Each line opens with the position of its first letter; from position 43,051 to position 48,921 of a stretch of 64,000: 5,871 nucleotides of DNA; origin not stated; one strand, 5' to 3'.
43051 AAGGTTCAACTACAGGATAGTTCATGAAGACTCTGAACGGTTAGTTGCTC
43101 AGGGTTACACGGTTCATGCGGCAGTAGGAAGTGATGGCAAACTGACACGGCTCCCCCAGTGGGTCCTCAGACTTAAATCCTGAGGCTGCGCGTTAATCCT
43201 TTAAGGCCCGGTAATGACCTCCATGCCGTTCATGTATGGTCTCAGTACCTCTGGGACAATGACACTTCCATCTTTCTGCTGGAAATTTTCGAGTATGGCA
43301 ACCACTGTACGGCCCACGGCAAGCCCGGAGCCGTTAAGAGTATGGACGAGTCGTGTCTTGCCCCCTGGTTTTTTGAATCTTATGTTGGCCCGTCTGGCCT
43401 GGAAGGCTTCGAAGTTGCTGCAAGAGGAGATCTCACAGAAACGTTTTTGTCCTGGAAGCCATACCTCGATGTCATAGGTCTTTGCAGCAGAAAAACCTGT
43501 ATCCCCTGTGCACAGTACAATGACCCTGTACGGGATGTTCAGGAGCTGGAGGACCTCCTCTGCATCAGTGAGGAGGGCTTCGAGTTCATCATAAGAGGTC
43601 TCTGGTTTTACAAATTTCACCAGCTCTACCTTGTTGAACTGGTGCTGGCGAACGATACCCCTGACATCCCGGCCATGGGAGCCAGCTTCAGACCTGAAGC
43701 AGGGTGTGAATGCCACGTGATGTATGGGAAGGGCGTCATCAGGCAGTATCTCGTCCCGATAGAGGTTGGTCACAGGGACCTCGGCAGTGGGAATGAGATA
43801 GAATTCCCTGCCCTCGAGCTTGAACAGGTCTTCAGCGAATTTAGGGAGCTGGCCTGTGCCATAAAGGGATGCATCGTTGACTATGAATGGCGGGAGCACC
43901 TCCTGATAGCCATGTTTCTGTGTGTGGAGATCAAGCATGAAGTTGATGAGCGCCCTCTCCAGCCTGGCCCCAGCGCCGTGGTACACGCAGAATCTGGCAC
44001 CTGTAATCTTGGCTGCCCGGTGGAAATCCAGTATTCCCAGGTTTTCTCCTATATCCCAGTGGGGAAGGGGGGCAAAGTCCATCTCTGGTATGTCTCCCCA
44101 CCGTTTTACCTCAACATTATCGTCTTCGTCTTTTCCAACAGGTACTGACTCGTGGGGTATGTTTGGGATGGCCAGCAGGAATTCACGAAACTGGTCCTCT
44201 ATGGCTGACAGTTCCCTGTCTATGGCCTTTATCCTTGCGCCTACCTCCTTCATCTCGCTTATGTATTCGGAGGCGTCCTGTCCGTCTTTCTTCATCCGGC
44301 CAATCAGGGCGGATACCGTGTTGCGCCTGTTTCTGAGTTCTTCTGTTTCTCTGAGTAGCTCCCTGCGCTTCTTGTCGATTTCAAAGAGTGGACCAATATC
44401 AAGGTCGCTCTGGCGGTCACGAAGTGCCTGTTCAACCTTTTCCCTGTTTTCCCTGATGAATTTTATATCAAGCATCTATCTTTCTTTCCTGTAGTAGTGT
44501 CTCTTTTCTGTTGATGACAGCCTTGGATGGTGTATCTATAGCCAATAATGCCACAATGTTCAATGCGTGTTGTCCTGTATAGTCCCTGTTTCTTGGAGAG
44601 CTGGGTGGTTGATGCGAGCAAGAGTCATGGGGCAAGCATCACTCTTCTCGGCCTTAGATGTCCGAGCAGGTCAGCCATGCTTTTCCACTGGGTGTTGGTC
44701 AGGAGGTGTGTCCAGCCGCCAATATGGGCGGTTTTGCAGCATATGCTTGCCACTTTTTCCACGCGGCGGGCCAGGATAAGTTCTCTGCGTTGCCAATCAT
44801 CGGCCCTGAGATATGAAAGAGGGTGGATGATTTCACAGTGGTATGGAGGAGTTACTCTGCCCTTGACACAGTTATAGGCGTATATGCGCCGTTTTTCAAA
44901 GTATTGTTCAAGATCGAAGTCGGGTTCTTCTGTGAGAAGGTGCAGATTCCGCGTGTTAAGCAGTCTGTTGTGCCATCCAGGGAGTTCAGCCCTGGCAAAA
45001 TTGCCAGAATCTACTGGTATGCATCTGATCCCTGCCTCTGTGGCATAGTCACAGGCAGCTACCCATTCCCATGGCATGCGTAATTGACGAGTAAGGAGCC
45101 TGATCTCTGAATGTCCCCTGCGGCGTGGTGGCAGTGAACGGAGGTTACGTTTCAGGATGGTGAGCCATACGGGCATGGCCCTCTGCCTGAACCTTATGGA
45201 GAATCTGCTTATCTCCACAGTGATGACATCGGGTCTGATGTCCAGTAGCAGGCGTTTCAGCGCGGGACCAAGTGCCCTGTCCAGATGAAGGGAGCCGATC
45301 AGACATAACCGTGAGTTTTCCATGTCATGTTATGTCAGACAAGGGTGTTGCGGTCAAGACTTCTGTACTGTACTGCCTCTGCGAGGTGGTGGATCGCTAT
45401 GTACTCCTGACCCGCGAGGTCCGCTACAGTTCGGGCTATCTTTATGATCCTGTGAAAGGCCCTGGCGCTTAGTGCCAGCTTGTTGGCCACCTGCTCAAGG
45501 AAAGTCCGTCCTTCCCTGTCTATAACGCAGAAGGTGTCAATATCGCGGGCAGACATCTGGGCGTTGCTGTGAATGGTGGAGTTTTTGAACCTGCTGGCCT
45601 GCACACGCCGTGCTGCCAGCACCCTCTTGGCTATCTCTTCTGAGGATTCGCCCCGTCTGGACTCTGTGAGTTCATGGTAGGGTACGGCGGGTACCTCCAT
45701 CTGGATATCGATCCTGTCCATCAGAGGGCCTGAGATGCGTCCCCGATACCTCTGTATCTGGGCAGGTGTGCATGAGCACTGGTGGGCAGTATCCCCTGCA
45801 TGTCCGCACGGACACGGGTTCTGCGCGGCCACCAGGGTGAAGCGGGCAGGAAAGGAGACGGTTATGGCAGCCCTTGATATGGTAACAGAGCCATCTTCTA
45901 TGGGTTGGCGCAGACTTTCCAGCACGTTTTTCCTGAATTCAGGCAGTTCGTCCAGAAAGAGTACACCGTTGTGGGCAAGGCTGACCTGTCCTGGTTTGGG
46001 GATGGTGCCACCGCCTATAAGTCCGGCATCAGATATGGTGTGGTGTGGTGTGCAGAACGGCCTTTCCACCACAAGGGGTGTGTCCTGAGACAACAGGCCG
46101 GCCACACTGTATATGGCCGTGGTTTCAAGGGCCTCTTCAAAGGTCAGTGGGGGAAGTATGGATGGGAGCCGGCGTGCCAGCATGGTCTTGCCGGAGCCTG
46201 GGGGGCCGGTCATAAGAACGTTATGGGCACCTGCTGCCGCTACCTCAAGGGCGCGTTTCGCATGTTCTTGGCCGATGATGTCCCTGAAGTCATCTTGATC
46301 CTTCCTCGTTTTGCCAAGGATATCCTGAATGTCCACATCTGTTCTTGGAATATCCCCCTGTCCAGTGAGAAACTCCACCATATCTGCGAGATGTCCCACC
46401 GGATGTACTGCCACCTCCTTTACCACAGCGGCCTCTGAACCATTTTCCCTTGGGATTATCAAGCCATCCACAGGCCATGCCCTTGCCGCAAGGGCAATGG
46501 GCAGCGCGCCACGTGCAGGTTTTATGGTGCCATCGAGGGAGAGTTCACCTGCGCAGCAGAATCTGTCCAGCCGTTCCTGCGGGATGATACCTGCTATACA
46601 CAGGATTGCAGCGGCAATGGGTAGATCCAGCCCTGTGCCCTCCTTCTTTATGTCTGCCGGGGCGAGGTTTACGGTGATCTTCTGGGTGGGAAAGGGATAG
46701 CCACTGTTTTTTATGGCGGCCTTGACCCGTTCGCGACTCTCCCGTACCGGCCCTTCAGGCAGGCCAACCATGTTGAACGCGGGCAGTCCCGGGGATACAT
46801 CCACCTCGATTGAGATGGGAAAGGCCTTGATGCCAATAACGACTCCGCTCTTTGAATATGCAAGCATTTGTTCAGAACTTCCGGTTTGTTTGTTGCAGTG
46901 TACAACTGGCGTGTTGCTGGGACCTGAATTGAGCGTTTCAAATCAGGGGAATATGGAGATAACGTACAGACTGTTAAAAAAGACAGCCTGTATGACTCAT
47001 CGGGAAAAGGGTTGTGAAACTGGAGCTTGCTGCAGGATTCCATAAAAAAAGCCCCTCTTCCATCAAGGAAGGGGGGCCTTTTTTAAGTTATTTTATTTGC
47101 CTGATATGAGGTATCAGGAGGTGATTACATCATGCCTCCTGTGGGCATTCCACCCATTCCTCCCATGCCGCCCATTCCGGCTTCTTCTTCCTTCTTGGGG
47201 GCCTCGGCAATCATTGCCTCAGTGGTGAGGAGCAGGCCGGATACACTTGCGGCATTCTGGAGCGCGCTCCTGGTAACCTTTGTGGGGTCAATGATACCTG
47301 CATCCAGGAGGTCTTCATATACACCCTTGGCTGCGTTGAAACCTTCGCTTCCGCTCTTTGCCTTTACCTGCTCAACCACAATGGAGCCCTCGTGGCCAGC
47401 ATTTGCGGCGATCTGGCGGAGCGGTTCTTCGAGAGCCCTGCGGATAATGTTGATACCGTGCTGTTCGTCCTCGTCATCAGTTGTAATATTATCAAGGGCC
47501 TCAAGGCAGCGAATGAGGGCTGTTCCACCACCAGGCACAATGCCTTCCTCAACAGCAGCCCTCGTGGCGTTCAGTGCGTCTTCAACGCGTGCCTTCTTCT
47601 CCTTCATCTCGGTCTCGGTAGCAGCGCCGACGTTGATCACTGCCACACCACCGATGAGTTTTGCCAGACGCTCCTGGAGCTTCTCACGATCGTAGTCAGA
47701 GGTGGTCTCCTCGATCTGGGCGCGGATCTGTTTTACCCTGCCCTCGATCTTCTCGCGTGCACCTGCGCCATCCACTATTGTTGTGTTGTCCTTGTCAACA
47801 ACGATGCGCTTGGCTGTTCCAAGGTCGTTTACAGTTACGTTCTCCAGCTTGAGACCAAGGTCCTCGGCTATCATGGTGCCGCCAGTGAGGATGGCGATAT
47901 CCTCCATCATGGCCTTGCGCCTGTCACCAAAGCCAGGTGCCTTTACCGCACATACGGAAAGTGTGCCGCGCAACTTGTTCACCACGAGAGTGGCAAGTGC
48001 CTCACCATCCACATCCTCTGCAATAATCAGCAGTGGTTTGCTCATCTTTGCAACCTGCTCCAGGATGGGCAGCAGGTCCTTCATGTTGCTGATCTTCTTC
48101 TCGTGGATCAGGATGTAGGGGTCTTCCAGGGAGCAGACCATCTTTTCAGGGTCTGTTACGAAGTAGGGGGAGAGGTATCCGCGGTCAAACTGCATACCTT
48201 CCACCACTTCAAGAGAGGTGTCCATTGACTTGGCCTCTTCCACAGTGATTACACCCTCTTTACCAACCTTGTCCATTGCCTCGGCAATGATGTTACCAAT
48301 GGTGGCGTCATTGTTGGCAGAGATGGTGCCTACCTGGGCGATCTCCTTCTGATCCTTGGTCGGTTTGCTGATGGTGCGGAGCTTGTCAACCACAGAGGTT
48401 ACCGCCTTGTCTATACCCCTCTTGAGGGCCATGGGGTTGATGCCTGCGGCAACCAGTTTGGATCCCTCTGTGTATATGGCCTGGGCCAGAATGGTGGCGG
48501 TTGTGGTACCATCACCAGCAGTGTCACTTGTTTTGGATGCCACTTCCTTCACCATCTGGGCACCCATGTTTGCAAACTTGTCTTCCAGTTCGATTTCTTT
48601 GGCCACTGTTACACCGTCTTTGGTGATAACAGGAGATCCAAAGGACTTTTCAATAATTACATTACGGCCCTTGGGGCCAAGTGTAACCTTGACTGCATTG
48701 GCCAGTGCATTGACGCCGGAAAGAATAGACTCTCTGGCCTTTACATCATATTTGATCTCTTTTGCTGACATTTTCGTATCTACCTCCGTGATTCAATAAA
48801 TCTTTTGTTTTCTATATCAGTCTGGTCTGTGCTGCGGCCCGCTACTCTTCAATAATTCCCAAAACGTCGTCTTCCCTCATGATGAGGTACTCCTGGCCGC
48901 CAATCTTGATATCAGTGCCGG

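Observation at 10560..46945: Modular MITE-like repeat family: shared ends, two different interiors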

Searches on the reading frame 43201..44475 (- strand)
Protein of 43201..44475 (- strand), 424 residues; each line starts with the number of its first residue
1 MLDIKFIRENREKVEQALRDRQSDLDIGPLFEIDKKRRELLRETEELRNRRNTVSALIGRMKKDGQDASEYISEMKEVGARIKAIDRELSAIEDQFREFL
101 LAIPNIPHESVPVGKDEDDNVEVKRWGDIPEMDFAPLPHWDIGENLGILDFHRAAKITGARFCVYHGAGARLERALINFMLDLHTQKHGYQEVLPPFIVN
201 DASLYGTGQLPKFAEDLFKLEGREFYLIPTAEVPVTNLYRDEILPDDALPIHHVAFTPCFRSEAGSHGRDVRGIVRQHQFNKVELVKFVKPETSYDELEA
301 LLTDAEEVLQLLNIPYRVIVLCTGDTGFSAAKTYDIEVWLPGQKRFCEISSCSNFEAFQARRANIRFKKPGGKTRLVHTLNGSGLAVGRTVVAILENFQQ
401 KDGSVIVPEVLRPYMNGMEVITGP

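Call 57: search_protein_families(library=pfam, proteins=[window:43201-44475:-], max_evalue=0.00001)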
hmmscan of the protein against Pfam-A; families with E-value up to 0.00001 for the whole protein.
window:43201-44475:- (424 aa): 2 families
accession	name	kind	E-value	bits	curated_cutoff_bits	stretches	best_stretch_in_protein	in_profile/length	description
PF00587.30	tRNA-synt_2b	-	1e-44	153.2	29.3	1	222-398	8-179/179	tRNA synthetase class II core domain (G, H, P, S and T)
PF02403.27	Seryl_tRNA_N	-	1.9e-32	112.1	28.2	1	1-107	1-108/108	Seryl-tRNA synthetase N-terminal domain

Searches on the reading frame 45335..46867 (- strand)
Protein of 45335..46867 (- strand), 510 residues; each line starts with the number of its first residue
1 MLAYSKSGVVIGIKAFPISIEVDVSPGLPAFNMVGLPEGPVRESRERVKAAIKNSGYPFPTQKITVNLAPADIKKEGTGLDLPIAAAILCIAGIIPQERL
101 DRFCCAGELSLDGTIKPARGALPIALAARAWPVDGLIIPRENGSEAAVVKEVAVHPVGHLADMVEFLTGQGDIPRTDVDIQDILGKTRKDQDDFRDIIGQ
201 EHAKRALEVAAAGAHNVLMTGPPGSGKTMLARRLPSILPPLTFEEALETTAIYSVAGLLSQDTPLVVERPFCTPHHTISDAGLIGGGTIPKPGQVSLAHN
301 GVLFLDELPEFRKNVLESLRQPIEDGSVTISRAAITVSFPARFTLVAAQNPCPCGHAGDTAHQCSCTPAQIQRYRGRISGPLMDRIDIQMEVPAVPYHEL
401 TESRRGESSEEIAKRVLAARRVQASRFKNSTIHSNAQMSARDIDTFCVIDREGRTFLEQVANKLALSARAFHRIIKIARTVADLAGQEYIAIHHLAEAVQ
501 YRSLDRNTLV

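Call 14: search_protein_families(library=ncbifam, proteins=[window:45335-46867:-])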
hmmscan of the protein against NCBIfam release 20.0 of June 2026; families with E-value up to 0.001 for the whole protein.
window:45335-46867:- (510 aa): 19 families
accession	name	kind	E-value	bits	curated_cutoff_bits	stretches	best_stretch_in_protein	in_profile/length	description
TIGR00368.1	TIGR00368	hypoth_equivalog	9.2e-193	641.4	362.4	1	9-502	5-499/499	YifB family Mg chelatase-like AAA ATPase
NF007365.0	PRK09862.1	equivalog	2.9e-142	474.8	530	1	8-507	9-497/506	YifB family Mg chelatase-like AAA ATPase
TIGR02902.1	spore_lonB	equivalog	6e-16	58.2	723.3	1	191-333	61-209/531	ATP-dependent protease LonB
TIGR02442.1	Cob-chelat-sub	hypoth_equivalog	2.7e-14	52.5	779.45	1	290-351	118-179/641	putative cobaltochelatase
TIGR00764.1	lon_rel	equivalog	5.5e-14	51.7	516.6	1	196-247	19-70/608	ATP-dependent protease LonB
TIGR02903.1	spore_lon_C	equivalog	2.2e-11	43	678.8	1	192-331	151-297/615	Lon family ATP-dependent protease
TIGR02031.1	BchD-ChlD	equivalog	2.8e-09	36.2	499.55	1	201-352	1-144/608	magnesium chelatase ATPase subunit D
TIGR02030.1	BchI-ChlI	equivalog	1.6e-07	30.8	466.95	1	288-351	120-183/337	magnesium chelatase ATPase subunit I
NF038308.1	RNA_repair_RtcR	equivalog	3.1e-07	29.6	650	0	204-233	194-223/530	RNA repair transcriptional activator RtcR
NF000868.0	PRK00080.1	equivalog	5.6e-07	28.8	282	0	193-233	23-70/330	Holliday junction branch migration DNA helicase RuvB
TIGR00635.1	ruvB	equivalog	6.2e-06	25.5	299.05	0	194-232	3-48/305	Holliday junction branch migration DNA helicase RuvB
NF040949.1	minchrom_main_MCM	domain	3.8e-05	22.1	940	1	293-351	382-440/682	minichromosome maintenance protein MCM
NF011526.0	PRK14965.1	equivalog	0.00025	20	670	1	193-234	14-58/578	DNA polymerase III subunits gamma and tau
NF011512.0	PRK14950.1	equivalog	0.0004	19.7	593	0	192-234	13-58/585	DNA polymerase III subunits gamma and tau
NF003745.1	PRK05342.1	equivalog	0.00041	19.3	359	0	214-247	109-143/418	ATP-dependent Clp protease ATP-binding subunit ClpX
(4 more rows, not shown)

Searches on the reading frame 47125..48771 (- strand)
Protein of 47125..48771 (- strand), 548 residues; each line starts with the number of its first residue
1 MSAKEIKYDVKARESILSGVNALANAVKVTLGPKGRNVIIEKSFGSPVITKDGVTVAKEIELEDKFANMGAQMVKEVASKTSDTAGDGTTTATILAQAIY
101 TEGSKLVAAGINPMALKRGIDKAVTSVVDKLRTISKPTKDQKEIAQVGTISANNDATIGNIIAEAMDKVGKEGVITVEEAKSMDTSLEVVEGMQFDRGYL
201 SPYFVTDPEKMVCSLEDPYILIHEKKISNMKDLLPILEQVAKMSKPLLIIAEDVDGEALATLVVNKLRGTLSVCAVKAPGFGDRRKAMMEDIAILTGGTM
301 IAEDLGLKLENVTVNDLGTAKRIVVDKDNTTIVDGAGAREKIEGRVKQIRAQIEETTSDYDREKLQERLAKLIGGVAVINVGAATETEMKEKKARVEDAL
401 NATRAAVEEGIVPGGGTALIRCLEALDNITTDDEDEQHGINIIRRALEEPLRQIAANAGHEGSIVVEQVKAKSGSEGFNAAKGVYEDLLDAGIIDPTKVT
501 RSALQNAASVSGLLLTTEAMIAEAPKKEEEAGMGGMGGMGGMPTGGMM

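Call 14: search_protein_families(library=ncbifam, proteins=[window:47125-48771:-])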
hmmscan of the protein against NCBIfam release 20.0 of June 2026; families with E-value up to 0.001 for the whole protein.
window:47125-48771:- (548 aa): 19 families
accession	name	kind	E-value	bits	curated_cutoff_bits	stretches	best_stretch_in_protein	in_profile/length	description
NF009488.0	PRK12850.1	subfamily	9.5e-276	915.5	475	1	1-542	1-542/544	chaperonin GroEL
NF009489.0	PRK12851.1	subfamily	3.7e-270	896.9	464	1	1-533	1-533/541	chaperonin GroEL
NF000592.1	PRK00013.1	subfamily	5.3e-270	896.3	397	1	3-525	1-524/524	chaperonin GroEL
TIGR02348.1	GroEL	equivalog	3.9e-265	880.3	582.1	1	3-527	1-526/526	chaperonin GroEL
NF009487.0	PRK12849.1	subfamily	4.6e-262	870.1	352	1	3-540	2-541/543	chaperonin GroEL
NF010704.0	PRK14104.1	subfamily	1.2e-249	829.2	1041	1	1-542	1-544/546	chaperonin GroEL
NF038369.1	GroEL3_Chlamy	exception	6.9e-83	279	600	1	1-517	1-502/506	variant chaperonin GroEL3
NF038370.1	GroEL2_Chlamy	exception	9.7e-65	219.2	600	1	15-524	14-522/533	variant chaperonin GroEL2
NF041082.2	thermosome_alpha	equivalog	3.3e-29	102.1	450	2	12-171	18-181/519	thermosome subunit alpha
NF041083.2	thermosome_beta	equivalog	3.3e-28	99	400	2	11-181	17-183/520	thermosome subunit beta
TIGR02339.1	thermosome_arch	subfamily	4.7e-26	91.6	671.1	2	9-156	14-159/521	thermosome subunit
TIGR02342.1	chap_CCT_delta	equivalog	4.2e-22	78.4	695.35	2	11-179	9-173/517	T-complex protein 1 subunit delta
TIGR02343.1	chap_CCT_epsi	equivalog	6.3e-22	77.9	710.5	2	10-190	26-204/532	T-complex protein 1 subunit epsilon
TIGR02345.1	chap_CCT_eta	equivalog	2.5e-20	72.3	669.2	2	18-142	25-144/523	T-complex protein 1 subunit eta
TIGR02341.1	chap_CCT_beta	equivalog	1.6e-19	70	522.15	2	11-140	14-141/519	T-complex protein 1 subunit beta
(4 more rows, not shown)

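Call 95: list_cluster_members(proteins=[window:47125-48771:-, window:7288-10548:-, window:43201-44475:-, window:39924-41243:+, window:10724-11857:-])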
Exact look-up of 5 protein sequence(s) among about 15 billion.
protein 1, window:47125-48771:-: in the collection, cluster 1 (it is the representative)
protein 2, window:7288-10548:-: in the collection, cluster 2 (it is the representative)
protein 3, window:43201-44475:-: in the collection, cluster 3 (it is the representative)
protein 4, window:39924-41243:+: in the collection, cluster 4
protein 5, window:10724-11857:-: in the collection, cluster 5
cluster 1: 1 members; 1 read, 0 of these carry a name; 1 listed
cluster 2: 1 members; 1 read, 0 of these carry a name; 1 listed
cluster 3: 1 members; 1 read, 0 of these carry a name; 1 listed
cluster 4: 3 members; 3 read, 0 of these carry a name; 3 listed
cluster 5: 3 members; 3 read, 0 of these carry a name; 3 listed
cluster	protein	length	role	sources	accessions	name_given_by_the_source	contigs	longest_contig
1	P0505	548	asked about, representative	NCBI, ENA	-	-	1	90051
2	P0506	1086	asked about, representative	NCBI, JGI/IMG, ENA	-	-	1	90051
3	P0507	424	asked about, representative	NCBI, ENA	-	-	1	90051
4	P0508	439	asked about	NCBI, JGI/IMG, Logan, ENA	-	-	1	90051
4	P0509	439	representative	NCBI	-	-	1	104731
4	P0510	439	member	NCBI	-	-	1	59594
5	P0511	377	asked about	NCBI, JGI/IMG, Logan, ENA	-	-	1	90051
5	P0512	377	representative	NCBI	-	-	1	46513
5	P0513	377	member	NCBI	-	-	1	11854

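Call 96: find_encoding_contigs(protein=P0512, flank=1500, max_places=3)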
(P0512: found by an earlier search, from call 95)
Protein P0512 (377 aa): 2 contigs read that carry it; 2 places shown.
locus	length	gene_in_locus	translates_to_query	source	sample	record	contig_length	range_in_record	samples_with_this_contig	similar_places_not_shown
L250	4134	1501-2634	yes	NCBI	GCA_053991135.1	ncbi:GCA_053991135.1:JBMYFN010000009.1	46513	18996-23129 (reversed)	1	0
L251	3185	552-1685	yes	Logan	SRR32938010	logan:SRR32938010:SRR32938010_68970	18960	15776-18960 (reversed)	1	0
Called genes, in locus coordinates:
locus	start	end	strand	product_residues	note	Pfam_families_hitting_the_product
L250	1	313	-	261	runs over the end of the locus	PF01145:Band_7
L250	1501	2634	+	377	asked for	PF00988:CPSase_sm_chain, PF00117:GATase, PF07722:Peptidase_C26 (faint)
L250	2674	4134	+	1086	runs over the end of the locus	PF25596:CPSase_L_D1, PF02786:CPSase_L_D2, PF02787:CPSase_L_D3, PF25596:CPSase_L_D1, PF02222:ATP-grasp, PF02655:ATP-grasp_3, PF02786:CPSase_L_D2, PF02142:MGS, +5 more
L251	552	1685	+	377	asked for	PF00988:CPSase_sm_chain, PF00117:GATase, PF07722:Peptidase_C26 (faint)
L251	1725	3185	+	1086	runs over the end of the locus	PF25596:CPSase_L_D1, PF02786:CPSase_L_D2, PF02787:CPSase_L_D3, PF25596:CPSase_L_D1, PF02222:ATP-grasp, PF02655:ATP-grasp_3, PF02786:CPSase_L_D2, PF02142:MGS, +5 more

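Call 98: find_encoding_contigs(protein=P0509, flank=10000, max_places=2)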
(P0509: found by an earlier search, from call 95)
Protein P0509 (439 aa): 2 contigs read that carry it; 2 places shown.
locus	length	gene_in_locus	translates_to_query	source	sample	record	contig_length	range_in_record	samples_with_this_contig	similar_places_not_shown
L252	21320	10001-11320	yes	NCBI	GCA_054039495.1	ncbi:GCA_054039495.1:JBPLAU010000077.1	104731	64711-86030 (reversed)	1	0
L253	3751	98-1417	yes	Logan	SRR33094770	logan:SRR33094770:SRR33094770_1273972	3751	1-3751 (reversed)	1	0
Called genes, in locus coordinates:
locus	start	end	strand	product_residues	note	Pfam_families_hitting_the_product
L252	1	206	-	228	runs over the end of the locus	PF00834:Ribul_P_3_epim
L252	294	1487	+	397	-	PF00155:Aminotran_1_2, PF01041:DegT_DnrJ_EryC1 (weak)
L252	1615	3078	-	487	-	PF01029:NusB, PF22458:RsmF-B_ferredox, PF01189:Methyltr_RsmB-F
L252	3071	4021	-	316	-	PF00551:Formyl_trans_N, PF02911:Formyl_trans_C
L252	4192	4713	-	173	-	PF01327:Pep_deformylase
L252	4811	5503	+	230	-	PF04256:DUF434, PF18481:DUF5616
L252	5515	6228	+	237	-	PF01553:Acyltransferase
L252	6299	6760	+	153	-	PF13690:CheX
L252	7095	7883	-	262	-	PF00005:ABC_tran, PF13304:AAA_21 (faint)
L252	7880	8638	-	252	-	PF00528:BPD_transp_1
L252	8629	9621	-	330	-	PF13379:NMT1_2, PF12974:Phosphonate-bd (weak), PF09084:NMT1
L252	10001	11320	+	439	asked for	PF03447:NAD_binding_3, PF00742:Homoserine_dh, PF22629:ACT_AHAS_ss (faint), PF01842:ACT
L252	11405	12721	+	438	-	PF01676:Metalloenzyme, PF10143:PhosphMutase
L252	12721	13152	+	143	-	PF13279:4HBT_2, PF03061:4HBT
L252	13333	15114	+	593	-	PF01807:Zn_ribbon_DnaG, PF08275:DNAG_N, PF01751:Toprim, PF13155:Toprim_2, PF13362:Toprim_3, PF13662:Toprim_4, PF10410:DnaB_bind (weak)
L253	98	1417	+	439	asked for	PF03447:NAD_binding_3, PF00742:Homoserine_dh, PF22629:ACT_AHAS_ss (faint), PF01842:ACT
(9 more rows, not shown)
